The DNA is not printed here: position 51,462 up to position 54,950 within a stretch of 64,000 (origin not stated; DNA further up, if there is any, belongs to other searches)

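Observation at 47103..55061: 2652-aa effector-like mosaic protein: annexin-like repeats, hydrophobic Gly/Ala block, HExxH, PRTase-like motif and CX5R phosphatase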

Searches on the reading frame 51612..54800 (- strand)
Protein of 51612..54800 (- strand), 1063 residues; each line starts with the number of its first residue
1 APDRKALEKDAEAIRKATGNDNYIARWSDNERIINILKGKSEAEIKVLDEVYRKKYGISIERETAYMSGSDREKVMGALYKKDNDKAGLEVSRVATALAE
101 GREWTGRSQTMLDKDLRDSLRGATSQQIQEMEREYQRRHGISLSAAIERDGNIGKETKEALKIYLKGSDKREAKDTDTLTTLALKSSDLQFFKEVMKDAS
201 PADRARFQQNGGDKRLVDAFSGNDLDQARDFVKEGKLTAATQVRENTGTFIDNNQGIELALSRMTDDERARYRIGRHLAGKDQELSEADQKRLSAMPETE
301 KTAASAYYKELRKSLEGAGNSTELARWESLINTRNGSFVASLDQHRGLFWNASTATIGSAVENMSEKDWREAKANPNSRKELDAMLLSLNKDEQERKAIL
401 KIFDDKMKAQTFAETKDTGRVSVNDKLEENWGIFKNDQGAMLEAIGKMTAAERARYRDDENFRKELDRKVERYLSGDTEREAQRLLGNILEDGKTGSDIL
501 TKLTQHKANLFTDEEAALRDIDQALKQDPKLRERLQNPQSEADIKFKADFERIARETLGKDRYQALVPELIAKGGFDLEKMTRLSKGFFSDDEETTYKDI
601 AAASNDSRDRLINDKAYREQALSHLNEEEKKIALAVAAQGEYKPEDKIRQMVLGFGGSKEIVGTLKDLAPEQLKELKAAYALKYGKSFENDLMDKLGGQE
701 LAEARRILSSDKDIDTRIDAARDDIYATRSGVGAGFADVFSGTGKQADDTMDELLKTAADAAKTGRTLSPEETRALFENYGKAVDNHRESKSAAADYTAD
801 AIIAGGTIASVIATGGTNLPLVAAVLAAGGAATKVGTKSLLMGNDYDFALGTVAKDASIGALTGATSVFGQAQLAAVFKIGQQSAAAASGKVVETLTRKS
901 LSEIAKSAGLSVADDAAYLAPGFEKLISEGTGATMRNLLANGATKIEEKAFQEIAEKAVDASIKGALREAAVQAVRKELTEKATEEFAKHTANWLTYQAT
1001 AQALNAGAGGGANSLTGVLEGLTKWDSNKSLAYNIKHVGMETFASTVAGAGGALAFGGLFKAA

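Call 66: find_related_loci(query=window:51612-54800:-, collection=genome_contigs, flank=4000)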
Query window:51612-54800:- (1063 aa) in genome_contigs; peptide patterns used: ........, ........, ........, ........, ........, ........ (x = any residue, [..] = any of these).
58 stretches matched a pattern; 14 encode a relative of the query (tblastn E <= 1e-3); 14 distinct loci.
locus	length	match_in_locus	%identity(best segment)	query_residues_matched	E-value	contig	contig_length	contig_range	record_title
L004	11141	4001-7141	94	1-1047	0e+0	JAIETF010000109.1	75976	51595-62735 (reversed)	MAG: Candidatus Obscuribacterales bacterium isolate time.spades.CONCOCT.1kb_020 c_000000000074, whole genome shotgun seq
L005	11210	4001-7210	60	3-1063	0e+0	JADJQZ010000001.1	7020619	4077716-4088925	MAG: Candidatus Obscuribacter sp. isolate Fred_18-Q3-R57-64_MAXAC.356 tig00000077-10-70086850, whole genome shotgun sequ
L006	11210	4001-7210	59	3-1063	0e+0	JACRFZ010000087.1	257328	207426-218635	MAG: Candidatus Melainabacteria bacterium isolate NC_groundwater_1738_Pr3_B-0.1um_53_12 SR-2_scaffold_141_2995442, whole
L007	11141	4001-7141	58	3-1046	0e+0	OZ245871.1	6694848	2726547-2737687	MAG: Candidatus Obscuribacterales bacterium isolate 752a7bee-ce85-476a-9af6-0c8e99acb560 genome assembly, chromosome: 1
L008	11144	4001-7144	59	3-1046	0e+0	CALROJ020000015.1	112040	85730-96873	MAG: bacterium Ga0077546 isolate JJ-K9-75-3-m2-bin56 genome assembly, contig: JJ-K9-75-C32, whole genome shotgun sequenc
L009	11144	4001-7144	59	3-1046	0e+0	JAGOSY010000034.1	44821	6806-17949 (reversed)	Bacterium isolate Gw_Eff_bin_360 Gw_Eff_1324_length_44821_cov_11.985859, whole genome shotgun sequence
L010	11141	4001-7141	58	3-1046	0e+0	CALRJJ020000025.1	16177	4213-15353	MAG: Flavobacterium psychrophilum isolate JJ-JE56-12-1-mx-bin557 genome assembly, contig: JJ-RDS211-73-C242, whole genom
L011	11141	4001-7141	59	3-1046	0e+0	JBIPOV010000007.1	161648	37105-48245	MAG: Candidatus Obscuribacteraceae bacterium isolate ME2014-09-24_3300034019_group5_bin156 Rohwer_bin1402_scaffold_21_c1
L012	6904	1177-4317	58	3-1046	0e+0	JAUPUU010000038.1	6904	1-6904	MAG: Cyanobacteriota bacterium erpe_2018_sw_21hr_WHONDRS-SW48-000092_B_bin.40 scaffold_60895, whole genome shotgun seque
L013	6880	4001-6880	58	3-959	0e+0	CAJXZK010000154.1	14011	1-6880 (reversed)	TPA_asm: uncultured bacterium isolate SRR5620817_bin.58_MetaBAT_v2.12.1_MAG genome assembly, contig: NODE_3410_length_14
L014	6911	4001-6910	57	3-968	0e+0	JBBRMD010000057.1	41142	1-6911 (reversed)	MAG: Candidatus Obscuribacterales bacterium isolate La1_metabat2.001 LA1C_B2.001_k141_189260L_41142_cov_12.0007, whole g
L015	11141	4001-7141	58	3-1046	0e+0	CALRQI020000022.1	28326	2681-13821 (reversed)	MAG: bacterium Ga0077546 isolate JJ-KV10D3-173-1-m2-bin66 genome assembly, contig: JJ-KV10D3-173-C172, whole genome shot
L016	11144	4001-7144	58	3-1046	0e+0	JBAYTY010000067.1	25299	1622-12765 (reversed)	MAG: Candidatus Obscuribacterales bacterium isolate SO_2016_LW3_2 scaffold02852_LW162_2016, whole genome shotgun sequenc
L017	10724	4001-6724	27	3-901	2e-67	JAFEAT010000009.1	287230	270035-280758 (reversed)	MAG: Cyanobacteria bacterium SZAS-4 CYAN-TMP-2__9__length-287230, whole genome shotgun sequence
